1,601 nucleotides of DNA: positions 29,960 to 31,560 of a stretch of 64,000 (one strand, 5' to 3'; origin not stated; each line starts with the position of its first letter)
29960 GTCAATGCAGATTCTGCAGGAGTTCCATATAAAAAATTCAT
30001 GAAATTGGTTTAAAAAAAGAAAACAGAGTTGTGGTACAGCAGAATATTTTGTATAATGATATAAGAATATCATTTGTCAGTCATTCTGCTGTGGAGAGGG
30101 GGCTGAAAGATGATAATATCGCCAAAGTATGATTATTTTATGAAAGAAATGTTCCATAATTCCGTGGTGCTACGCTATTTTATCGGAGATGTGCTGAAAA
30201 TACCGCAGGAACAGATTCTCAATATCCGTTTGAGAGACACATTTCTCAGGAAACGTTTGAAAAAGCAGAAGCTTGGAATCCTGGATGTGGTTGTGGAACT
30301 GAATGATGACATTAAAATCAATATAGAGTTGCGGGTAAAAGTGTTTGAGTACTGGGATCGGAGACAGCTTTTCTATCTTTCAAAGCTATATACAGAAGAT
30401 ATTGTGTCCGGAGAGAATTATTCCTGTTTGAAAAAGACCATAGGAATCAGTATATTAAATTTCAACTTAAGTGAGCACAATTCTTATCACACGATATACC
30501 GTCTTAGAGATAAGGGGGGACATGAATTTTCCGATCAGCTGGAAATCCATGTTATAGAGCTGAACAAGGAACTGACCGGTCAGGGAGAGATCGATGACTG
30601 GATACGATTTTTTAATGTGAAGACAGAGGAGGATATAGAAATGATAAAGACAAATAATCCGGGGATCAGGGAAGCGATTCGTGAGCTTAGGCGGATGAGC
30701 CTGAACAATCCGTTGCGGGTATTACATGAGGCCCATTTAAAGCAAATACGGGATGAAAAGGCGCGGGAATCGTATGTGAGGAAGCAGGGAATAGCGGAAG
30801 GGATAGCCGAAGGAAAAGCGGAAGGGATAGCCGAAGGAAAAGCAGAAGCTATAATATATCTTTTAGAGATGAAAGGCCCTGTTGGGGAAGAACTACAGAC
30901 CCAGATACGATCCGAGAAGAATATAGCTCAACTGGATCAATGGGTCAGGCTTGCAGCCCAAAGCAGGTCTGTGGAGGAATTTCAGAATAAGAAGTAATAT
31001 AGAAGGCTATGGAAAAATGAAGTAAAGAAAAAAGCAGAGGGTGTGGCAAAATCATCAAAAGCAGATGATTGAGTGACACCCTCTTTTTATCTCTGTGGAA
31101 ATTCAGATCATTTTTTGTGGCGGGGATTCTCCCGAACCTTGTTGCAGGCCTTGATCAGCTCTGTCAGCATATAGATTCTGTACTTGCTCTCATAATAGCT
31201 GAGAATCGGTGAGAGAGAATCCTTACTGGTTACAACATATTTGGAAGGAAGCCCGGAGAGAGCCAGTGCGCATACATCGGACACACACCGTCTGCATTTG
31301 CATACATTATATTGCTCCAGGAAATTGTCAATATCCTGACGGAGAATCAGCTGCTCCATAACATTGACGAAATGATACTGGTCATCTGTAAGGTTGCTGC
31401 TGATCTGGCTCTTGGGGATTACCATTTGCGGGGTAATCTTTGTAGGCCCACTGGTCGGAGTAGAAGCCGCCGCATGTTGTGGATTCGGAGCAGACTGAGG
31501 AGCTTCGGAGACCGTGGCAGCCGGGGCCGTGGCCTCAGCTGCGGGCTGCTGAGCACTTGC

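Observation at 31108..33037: Orphan ParA/Soj-type ATPase translationally coupled to a repeat-bearing ComFB-domain protein, wedged between flagellar operons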

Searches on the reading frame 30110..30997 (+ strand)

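Call 3: search_protein_families(library=pfam, proteins=[window:30110-30997:+], max_evalue=0.01)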
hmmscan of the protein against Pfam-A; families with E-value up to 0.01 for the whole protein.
window:30110-30997:+ (295 aa): 1 family
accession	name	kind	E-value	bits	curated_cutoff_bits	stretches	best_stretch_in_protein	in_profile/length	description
PF12784.13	PDDEXK_2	-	1.3e-38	133.4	27.4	1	5-218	1-224/229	PD-(D/E)XK nuclease family transposase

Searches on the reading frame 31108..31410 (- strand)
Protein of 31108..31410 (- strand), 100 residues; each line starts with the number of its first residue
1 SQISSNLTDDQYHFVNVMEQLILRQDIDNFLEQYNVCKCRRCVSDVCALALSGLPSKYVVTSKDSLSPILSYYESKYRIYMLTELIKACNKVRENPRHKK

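Call 37: search_solved_structures(query=window:31108-31410:-, max_evalue=10, show_alignments=5)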
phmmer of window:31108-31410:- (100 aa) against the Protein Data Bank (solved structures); distinct sequences matched with E-value up to 10: 6.
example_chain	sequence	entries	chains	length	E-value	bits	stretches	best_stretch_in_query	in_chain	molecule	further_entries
4wai_A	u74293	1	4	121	0.00036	24.3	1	18-96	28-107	ComF operon protein 2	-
8hja_A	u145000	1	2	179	0.037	17.8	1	13-62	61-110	c-di-GMP receptor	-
1z6t_A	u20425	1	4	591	0.11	16.3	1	17-74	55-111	Apoptotic protease activating factor 1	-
5juy_A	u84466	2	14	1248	0.25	15.2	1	17-74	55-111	Apoptotic protease-activating factor 1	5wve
3jbt_A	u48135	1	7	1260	0.26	15.1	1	17-74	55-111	Apoptotic protease-activating factor 1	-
3j2t_A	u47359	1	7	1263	0.26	15.1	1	17-74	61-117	Apoptotic protease-activating factor 1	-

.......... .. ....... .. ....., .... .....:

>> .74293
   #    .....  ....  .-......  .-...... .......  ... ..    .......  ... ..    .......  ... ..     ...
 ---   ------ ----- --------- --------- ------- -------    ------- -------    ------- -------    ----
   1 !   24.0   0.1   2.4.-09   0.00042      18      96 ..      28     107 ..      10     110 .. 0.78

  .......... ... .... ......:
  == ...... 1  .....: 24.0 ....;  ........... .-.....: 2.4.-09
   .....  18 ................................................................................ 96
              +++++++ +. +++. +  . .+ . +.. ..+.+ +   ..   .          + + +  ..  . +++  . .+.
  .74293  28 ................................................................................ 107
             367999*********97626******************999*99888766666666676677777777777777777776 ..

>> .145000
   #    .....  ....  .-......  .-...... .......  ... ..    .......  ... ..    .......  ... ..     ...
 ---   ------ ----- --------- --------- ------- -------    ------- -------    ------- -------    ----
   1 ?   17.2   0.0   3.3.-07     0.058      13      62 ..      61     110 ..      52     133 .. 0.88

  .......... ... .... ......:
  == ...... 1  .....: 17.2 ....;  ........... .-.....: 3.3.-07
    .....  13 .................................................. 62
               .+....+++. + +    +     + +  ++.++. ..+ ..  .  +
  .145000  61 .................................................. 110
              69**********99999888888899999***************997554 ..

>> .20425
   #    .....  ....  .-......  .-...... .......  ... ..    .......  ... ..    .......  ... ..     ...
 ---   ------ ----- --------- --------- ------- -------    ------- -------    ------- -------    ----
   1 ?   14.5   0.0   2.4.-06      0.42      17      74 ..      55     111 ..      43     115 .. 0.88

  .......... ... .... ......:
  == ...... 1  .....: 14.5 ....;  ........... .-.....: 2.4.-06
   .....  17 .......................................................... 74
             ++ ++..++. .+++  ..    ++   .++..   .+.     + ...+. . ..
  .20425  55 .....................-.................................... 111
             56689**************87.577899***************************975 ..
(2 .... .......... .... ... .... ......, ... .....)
